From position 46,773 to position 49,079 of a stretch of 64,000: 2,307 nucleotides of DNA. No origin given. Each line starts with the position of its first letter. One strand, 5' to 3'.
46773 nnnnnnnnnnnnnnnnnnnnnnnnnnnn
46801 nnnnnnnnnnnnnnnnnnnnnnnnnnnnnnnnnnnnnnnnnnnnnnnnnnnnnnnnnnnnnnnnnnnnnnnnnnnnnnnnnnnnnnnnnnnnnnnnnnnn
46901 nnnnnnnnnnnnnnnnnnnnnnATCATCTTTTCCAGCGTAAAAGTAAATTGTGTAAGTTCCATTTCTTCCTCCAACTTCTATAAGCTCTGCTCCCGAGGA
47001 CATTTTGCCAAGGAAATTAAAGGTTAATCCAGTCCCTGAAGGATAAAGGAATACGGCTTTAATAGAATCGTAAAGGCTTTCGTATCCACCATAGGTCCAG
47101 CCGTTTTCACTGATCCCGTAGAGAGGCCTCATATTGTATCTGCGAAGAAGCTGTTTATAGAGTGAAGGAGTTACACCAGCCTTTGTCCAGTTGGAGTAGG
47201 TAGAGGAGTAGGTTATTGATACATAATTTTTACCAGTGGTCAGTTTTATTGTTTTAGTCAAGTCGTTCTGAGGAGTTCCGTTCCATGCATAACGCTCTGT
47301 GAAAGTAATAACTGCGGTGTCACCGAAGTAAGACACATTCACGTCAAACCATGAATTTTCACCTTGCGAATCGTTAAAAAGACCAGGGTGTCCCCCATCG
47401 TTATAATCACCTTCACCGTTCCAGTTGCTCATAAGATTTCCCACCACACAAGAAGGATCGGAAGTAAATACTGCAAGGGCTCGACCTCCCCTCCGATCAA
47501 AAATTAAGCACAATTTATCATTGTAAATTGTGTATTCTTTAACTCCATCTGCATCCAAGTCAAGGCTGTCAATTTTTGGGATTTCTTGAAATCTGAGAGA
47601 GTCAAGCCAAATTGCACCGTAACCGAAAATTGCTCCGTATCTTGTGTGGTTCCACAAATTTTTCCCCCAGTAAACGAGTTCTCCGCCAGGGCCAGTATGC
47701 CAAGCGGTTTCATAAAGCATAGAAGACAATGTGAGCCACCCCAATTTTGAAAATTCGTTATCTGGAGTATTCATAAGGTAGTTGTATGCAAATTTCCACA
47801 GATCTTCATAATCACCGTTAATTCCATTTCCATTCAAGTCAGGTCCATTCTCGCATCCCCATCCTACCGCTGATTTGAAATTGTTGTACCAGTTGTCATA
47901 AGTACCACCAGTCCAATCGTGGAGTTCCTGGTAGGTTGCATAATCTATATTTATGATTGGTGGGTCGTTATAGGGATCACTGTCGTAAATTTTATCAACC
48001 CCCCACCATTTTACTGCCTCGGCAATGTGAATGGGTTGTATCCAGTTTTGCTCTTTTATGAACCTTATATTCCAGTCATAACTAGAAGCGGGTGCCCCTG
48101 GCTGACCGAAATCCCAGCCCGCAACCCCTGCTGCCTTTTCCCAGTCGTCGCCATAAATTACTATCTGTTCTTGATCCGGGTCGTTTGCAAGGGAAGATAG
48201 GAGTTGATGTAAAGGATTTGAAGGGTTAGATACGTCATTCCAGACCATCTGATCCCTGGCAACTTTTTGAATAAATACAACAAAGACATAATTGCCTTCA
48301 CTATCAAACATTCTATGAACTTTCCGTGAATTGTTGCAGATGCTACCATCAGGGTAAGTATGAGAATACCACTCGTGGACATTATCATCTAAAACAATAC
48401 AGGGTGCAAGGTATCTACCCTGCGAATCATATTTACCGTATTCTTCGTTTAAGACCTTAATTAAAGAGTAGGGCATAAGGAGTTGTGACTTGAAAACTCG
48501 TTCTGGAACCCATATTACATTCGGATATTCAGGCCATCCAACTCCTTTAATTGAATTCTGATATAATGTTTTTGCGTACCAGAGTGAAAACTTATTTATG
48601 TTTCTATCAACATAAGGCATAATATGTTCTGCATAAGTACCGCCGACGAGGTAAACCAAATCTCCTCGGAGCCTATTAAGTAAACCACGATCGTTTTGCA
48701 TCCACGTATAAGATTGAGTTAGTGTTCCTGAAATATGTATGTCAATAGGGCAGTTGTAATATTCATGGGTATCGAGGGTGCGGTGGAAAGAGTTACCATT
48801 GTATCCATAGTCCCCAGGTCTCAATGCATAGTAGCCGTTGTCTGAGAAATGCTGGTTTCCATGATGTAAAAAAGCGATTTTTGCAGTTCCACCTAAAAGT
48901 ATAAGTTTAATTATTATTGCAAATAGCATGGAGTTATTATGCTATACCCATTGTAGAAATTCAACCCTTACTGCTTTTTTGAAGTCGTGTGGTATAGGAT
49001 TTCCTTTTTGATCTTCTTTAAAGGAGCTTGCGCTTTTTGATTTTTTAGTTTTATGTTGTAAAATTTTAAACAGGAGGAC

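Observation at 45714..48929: Candidate secreted GH57-family glycoside hydrolase exported via a T9SS C-terminal domain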

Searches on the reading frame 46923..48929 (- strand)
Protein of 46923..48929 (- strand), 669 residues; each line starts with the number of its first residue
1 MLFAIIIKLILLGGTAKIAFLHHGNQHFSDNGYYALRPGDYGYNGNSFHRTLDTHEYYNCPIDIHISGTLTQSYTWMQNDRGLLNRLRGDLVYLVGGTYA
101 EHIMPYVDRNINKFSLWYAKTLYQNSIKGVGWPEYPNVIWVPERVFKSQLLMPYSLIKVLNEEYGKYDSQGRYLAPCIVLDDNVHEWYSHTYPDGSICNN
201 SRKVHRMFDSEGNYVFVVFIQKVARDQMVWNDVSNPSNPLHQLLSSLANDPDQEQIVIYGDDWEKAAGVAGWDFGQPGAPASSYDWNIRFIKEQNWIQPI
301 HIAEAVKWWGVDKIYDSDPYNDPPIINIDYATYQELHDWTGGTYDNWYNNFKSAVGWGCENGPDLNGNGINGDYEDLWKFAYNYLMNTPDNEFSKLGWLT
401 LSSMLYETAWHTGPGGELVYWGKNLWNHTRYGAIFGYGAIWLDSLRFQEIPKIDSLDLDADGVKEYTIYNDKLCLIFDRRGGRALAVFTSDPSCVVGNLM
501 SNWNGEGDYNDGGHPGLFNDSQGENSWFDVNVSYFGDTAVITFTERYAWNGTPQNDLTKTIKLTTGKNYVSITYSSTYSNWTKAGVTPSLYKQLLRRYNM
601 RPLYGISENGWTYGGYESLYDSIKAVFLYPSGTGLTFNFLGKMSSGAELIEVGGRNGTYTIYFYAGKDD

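Call 8: find_homologous_proteins(query=window:46923-48929:-)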
Query seq(669 aa) (669 aa): 290 proteins with E <= 0.001 among 8000 candidates; the best 120 are listed.
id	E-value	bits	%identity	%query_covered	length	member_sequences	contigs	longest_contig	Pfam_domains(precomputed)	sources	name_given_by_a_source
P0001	0.0e+0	1601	100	100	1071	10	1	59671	PF18962.8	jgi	-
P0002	0.0e+0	1446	88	100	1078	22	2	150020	PF18962.8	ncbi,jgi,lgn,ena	-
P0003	0.0e+0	1326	81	100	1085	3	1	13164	PF18962.8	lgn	-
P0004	0.0e+0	1286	78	99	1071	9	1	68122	-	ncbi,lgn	ncbi:MAG: T9SS type A sorting domain-containing protein [candidate division WOR-3 bacterium]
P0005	0.0e+0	1258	77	100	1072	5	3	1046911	PF18962.8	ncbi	ncbi:MAG: T9SS type A sorting domain-containing protein [Candidatus Hydrothermia bacterium]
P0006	0.0e+0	1239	74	99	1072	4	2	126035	PF18962.8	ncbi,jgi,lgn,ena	-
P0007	0.0e+0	1233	74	100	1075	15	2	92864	PF18962.8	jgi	-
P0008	0.0e+0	1167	72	100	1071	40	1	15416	PF18962.8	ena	-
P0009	3.7e-291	986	64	100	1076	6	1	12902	PF18962.8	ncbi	-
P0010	2.8e-290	983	63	100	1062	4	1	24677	-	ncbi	-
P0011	2.9e-290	983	63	99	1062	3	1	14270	-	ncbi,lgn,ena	-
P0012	5.0e-288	975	63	99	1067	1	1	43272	PF18962.8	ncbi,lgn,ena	-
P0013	5.0e-288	975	61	100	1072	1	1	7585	-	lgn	-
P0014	9.5e-287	971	63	99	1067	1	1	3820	-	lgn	-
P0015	1.5e-284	964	62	99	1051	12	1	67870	-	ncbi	-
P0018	2.5e-282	957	62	98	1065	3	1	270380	PF18962.8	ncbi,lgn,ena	-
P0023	1.8e-271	921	60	99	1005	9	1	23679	-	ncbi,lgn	-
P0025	3.0e-253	860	55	100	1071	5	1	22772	-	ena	-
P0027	4.1e-252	857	57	99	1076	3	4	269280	-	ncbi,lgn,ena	-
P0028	8.0e-252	856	55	99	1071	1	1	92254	-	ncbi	-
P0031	5.6e-245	833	54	99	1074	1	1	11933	PF03065.21,PF18962.8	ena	-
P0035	1.1e-229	783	53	99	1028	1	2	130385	PF18962.8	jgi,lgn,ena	-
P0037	9.0e-225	766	53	99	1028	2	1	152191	PF18962.8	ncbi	ncbi:MAG: T9SS type A sorting domain-containing protein [Candidatus Hydrothermales bacterium]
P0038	2.0e-221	755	52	99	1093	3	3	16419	-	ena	-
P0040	3.3e-147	510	41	100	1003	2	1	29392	PF03065.21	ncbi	-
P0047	9.8e-66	240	32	84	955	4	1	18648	PF03065.21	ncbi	ncbi:MAG: hypothetical protein QXR45_08335 [Candidatus Bathyarchaeia archaeon]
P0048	1.1e-62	230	31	97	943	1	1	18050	PF03065.21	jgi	-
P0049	1.2e-62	230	31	97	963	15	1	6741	PF03065.21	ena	-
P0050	2.3e-62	229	31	98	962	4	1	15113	PF03065.21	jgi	-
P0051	3.2e-62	229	32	97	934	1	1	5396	PF03065.21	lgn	-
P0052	5.0e-58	215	32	84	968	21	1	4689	PF03065.21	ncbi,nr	ncbi:MAG TPA: hypothetical protein ENF76_04925 [Candidatus Bathyarchaeota archaeon]|nr:hypothetical 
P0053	8.8e-51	191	31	84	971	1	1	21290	PF03065.21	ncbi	ncbi:MAG: hypothetical protein ACE5J6_00170 [Candidatus Bathyarchaeia archaeon]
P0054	7.4e-50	188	30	91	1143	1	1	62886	PF03065.21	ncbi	-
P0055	1.5e-46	177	29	84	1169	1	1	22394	PF03065.21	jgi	-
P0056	5.3e-34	136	31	76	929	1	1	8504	PF03065.21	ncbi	-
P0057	8.2e-33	132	29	76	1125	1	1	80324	PF03065.21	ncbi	ncbi:MAG: glycoside hydrolase [Desulfurococcaceae archaeon]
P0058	2.8e-32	130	26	86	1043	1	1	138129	-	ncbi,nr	ncbi:MAG: hypothetical protein K1X53_01885 [Candidatus Sumerlaeaceae bacterium]|nr:hypothetical prot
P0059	9.3e-32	128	31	76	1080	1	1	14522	PF03065.21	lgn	-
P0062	1.5e-30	124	29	87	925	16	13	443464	PF03065.21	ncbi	ncbi:MAG: glycoside hydrolase [Desulfurococcaceae archaeon]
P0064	1.2e-29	121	30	84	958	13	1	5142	PF03065.21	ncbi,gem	-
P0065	2.2e-29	120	30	78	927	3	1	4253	PF03065.21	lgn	-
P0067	4.5e-29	119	30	70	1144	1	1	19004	PF03065.21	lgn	-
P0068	8.7e-29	118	26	89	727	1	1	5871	PF03065.21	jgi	jgi:starch synthase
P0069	1.5e-28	118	25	77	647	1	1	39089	PF03065.21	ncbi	-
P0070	1.5e-28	118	25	87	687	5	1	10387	PF03065.21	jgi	jgi:starch synthase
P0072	6.5e-28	115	24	83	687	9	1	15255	PF03065.21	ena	-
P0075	2.3e-26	110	25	86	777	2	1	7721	PF03065.21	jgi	jgi:hypothetical protein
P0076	3.0e-26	110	26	79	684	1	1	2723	PF03065.21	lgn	-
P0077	3.4e-26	110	25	96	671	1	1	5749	PF03065.21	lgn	-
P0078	5.9e-26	109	24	83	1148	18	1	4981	PF00534.27,PF03065.21,PF08323.18,PF13439.13,PF13692.13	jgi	jgi:starch synthase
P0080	1.2e-25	108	26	77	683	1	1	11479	PF03065.21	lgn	-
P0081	1.4e-25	108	27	97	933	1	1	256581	PF03065.21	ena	-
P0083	4.5e-25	106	26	83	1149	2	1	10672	PF00534.27,PF03065.21,PF08323.18,PF13439.13,PF13692.13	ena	-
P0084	6.2e-25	106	30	80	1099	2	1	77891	PF03065.21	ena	-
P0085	1.1e-24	105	24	83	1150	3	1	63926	PF00534.27,PF03065.21,PF13579.13,PF08323.18,PF13439.13,PF20706.4,PF13692.13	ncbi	ncbi:glycogen/starch synthase [Geodermatophilus sp. SYSU D00705]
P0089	2.6e-24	104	28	59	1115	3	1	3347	PF03065.21,PF25833.1,PF00041.28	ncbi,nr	ncbi:MAG TPA: fibronectin type III domain-containing protein, partial [bacterium]|nr:fibronectin typ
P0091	6.4e-24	102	25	88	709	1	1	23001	PF03065.21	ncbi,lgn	-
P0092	1.0e-23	102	25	85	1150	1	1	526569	PF00534.27,PF03065.21,PF08323.18,PF13439.13,PF13692.13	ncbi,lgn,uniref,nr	ncbi:glycogen/starch synthase [Geodermatophilus ruber]|uniref:Glycogen synthase n=1 Tax=Geodermatoph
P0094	3.7e-23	100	25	83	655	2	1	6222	PF03065.21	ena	-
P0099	2.2e-22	97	25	83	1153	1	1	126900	PF00534.27,PF03065.21,PF13579.13,PF08323.18,PF13439.13,PF13692.13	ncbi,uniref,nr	ncbi:glycogen/starch synthase [Modestobacter marinus]|uniref:glycogen/starch synthase n=1 Tax=Modest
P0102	9.2e-22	95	26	85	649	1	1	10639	PF03065.21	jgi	jgi:hypothetical protein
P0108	3.2e-21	93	24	78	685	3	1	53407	PF03065.21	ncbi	-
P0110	5.6e-21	93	26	75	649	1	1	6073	PF03065.21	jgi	jgi:hypothetical protein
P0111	8.5e-21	92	24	87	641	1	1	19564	PF03065.21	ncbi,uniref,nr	ncbi:hypothetical protein [Paenibacillus thermotolerans]|uniref:hypothetical protein n=1 Tax=Paeniba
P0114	1.5e-20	91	23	77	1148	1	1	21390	PF00534.27,PF03065.21,PF13579.13,PF08323.18,PF13439.13,PF20706.4,PF13692.13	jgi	jgi:starch synthase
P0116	2.2e-20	91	24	78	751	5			PF03065.21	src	-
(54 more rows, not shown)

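Call 31: find_encoding_contigs(protein=P0005, flank=8000, max_places=2)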
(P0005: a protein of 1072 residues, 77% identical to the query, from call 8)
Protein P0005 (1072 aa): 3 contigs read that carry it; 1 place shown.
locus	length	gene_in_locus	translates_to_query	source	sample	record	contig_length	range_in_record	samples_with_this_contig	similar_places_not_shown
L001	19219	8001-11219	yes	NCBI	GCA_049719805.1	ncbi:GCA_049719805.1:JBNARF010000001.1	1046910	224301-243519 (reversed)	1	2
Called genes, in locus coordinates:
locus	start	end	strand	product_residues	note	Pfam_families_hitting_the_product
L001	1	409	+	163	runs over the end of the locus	PF02915:Rubrerythrin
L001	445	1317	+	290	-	PF00892:EamA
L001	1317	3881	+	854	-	-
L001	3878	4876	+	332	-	PF08240:ADH_N, PF00107:ADH_zinc_N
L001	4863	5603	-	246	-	PF12895:ANAPC3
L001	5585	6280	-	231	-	-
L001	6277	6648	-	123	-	PF01809:YidD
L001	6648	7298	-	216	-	-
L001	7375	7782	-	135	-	-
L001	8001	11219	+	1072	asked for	PF18962:Por_Secre_tail (weak)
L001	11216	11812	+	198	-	PF01066:CDP-OH_P_transf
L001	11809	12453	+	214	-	PF00702:Hydrolase (weak), PF12710:HAD, PF08282:Hydrolase_3 (weak)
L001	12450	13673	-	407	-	-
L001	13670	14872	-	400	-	PF03315:SDH_beta, PF03313:SDH_alpha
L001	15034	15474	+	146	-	PF13601:HTH_34 (faint), PF22381:Staph_reg_Sar_Rot (weak), PF12802:MarR_2, PF01047:MarR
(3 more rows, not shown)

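Call 33: find_encoding_contigs(protein=P0037, flank=8000, max_places=1)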
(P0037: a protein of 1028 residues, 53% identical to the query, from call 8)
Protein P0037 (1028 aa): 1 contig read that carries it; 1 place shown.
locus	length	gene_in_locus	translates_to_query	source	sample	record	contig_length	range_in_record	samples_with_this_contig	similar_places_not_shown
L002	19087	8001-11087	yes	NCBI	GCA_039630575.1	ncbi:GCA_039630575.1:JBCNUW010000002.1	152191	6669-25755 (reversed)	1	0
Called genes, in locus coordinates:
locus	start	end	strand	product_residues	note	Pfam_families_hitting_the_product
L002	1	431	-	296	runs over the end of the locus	PF00528:BPD_transp_1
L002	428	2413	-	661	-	-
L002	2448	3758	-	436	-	PF03721:UDPG_MGDP_dh_N, PF03446:NAD_binding_2, PF00984:UDPG_MGDP_dh, PF03720:UDPG_MGDP_dh_C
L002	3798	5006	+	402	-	PF01547:SBP_bac_1, PF13416:SBP_bac_8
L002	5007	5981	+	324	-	-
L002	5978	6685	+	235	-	-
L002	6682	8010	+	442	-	-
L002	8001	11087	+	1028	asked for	PF18962:Por_Secre_tail (weak)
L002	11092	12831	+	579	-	PF02922:CBM_48, PF16561:AMPK1_CBM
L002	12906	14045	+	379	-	-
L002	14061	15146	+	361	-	PF27529:AMPT (weak), PF05343:Peptidase_M42, PF01546:Peptidase_M20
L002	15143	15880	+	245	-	PF01113:DapB_N, PF05173:DapB_C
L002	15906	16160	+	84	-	-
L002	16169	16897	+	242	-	PF01138:RNase_PH, PF03725:RNase_PH_C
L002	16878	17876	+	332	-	PF01479:S4, PF00849:PseudoU_synth_2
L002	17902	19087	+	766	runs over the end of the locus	PF02922:CBM_48, PF16561:AMPK1_CBM, PF16760:CBM53 (faint), PF22058:X25_BaPul_like (faint), PF02922:CBM_48, PF16561:AMPK1_CBM, PF03065:Glyco_hydro_57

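Call 34: find_encoding_contigs(protein=P0027, flank=8000, max_places=1)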
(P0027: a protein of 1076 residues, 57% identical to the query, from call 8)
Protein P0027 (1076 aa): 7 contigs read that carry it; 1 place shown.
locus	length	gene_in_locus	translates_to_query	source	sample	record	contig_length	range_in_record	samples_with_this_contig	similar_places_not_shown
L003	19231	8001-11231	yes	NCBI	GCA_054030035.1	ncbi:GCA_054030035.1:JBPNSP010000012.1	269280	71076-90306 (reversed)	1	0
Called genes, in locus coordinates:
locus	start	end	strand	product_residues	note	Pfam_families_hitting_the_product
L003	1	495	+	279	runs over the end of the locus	PF02548:Pantoate_transf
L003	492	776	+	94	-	-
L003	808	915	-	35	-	-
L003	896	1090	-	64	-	PF03597:FixS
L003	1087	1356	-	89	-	PF03597:FixS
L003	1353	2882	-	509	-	PF02433:FixO, PF00034:Cytochrom_C (weak), PF14495:Cytochrom_C550 (faint), PF00034:Cytochrom_C, PF13442:Cytochrome_CBB3, PF00034:Cytochrom_C, PF13442:Cytochrome_CBB3, PF00034:Cytochrom_C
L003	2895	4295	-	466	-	PF00115:COX1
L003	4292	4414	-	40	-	-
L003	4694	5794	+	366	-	-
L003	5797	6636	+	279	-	PF05116:S6PP (faint), PF08282:Hydrolase_3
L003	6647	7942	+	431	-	PF00535:Glycos_transf_2, PF13641:Glyco_tranf_2_3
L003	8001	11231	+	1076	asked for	-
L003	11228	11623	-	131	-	-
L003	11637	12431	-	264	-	-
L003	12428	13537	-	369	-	PF02638:GHL10, PF13200:DUF4015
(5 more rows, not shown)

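Call 36: find_encoding_contigs(protein=P0018, flank=8000, max_places=1)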
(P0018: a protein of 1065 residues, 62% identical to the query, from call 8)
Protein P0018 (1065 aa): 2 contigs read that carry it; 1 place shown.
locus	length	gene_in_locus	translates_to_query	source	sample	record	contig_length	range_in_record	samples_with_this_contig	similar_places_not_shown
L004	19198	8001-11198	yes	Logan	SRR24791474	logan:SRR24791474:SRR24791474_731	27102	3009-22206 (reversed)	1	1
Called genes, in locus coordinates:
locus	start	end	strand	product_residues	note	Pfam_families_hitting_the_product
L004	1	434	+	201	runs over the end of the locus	-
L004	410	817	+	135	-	PF01850:PIN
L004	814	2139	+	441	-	-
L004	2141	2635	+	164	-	-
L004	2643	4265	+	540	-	PF02922:CBM_48, PF16561:AMPK1_CBM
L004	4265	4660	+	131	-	PF02922:CBM_48 (faint), PF16561:AMPK1_CBM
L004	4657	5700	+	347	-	-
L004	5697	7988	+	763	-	PF02922:CBM_48 (weak), PF16561:AMPK1_CBM, PF22058:X25_BaPul_like (weak), PF00128:Alpha-amylase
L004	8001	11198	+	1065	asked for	PF18962:Por_Secre_tail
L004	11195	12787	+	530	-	PF00343:Phosphorylase (weak), PF08323:Glyco_transf_5 (weak), PF00343:Phosphorylase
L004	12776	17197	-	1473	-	PF13570:Beta-prop_ACSF4, PF13360:PQQ_2, PF13570:Beta-prop_ACSF4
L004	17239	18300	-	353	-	PF02463:SMC_N (faint), PF00005:ABC_tran, PF13304:AAA_21 (faint), PF17912:OB_MalK (weak), PF08402:TOBE_2 (weak)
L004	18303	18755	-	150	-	-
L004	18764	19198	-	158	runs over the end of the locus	-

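Call 37: find_encoding_contigs(protein=P0035, flank=8000, max_places=1)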
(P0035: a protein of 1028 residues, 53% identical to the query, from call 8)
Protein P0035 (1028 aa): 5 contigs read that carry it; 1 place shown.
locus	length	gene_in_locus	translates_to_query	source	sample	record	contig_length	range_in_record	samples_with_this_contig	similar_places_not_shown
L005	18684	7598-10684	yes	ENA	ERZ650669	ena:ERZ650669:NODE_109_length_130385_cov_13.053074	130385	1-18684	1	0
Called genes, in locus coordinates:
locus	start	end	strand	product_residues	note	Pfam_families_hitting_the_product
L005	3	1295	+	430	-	?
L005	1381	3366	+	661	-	-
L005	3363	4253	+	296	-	PF00528:BPD_transp_1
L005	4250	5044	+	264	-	PF00528:BPD_transp_1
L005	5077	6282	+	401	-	PF01547:SBP_bac_1, PF13416:SBP_bac_8, PF13343:SBP_bac_6 (faint)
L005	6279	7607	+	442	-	-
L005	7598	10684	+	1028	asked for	PF18962:Por_Secre_tail (weak)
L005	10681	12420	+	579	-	PF02922:CBM_48, PF16561:AMPK1_CBM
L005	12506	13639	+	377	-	-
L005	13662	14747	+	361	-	PF27529:AMPT (weak), PF05343:Peptidase_M42, PF01546:Peptidase_M20 (weak)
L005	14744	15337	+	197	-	PF01113:DapB_N, PF05173:DapB_C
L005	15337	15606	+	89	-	-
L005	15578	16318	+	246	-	PF01138:RNase_PH, PF03725:RNase_PH_C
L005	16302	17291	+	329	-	PF01479:S4, PF00849:PseudoU_synth_2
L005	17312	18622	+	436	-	PF03721:UDPG_MGDP_dh_N, PF03446:NAD_binding_2, PF00984:UDPG_MGDP_dh, PF03720:UDPG_MGDP_dh_C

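Call 40: search_protein_families(library=pfam, proteins=[P0031, P0040, P0047, P0054, P0057, P0062, P0068, P0058], max_evalue=10)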
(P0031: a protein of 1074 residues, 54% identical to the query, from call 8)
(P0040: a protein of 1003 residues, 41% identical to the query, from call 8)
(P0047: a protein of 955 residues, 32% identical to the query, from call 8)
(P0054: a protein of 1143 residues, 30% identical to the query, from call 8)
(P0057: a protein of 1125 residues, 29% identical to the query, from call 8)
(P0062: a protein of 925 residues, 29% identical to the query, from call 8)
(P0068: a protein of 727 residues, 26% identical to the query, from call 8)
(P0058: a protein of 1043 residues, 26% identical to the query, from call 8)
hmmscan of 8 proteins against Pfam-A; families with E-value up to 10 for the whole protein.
P0031 (1074 aa): 4 families
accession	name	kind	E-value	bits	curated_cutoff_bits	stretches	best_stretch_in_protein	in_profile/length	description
PF18962.6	Por_Secre_tail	-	2.6e-11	44.1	27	1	997-1070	2-75/75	Secretion system C-terminal sorting domain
PF03065.20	Glyco_hydro_57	-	1.4e-05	25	21.2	1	56-271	68-247/291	Glycosyl hydrolase family 57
PF01839.29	FG-GAP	-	0.031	14.6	22.1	1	457-479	3-25/37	FG-GAP repeat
PF13517.12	FG-GAP_3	-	4.3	8.4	26.9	1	427-473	15-60/61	FG-GAP-like repeat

P0040 (1003 aa): 2 families
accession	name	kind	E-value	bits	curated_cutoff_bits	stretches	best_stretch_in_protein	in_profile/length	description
PF03065.20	Glyco_hydro_57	-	1.6e-05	24.8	21.2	1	54-182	66-181/291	Glycosyl hydrolase family 57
PF21881.2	STIV_penton_2nd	-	0.35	11.7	27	1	615-641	9-35/85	A223 penton protein second domain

P0047 (955 aa): 1 family
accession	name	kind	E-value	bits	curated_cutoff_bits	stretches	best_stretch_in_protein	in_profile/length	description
PF03065.20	Glyco_hydro_57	-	2.1e-16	60.5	21.2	1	249-384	64-196/291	Glycosyl hydrolase family 57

P0054 (1143 aa): 2 families
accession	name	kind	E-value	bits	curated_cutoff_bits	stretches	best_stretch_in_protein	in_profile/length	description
PF03065.20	Glyco_hydro_57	-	2.3e-15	57.1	21.2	1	251-458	58-227/291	Glycosyl hydrolase family 57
PF13860.13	FlgD_ig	-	0.082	13.3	27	0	1075-1096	19-40/79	FlgD Ig-like domain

P0057 (1125 aa): 2 families
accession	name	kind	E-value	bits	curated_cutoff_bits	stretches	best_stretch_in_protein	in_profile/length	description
PF03065.20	Glyco_hydro_57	-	4e-06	26.8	21.2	1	307-529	67-278/291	Glycosyl hydrolase family 57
PF01074.27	Glyco_hydro_38N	-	0.065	13.1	25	1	331-388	63-120/270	Glycosyl hydrolases family 38 N-terminal domain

P0062 (925 aa): 3 families
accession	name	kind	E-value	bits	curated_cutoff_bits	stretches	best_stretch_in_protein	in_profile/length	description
PF03065.20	Glyco_hydro_57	-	2.6e-12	47.1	21.2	1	286-510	65-278/291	Glycosyl hydrolase family 57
PF13517.12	FG-GAP_3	-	0.17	12.9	26.9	2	648-710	1-61/61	FG-GAP-like repeat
PF01839.29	FG-GAP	-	1.2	9.6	22.1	0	804-813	9-18/37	FG-GAP repeat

P0068 (727 aa): 2 families
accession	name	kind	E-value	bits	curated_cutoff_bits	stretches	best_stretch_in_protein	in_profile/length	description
PF03065.20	Glyco_hydro_57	-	5.3e-12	46.1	21.2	1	81-270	63-206/291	Glycosyl hydrolase family 57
PF09095.17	AmyA-gluTrfs_C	-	0.0029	17.7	22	1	477-506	1-30/284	Alpha-amylase/4-alpha-glucanotransferase, C-terminal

P0058 (1043 aa): 1 family
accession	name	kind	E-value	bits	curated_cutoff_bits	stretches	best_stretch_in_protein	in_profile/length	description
PF00894.24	Luteo_coat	-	0.041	14.2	23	1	441-497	73-129/138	Luteovirus coat protein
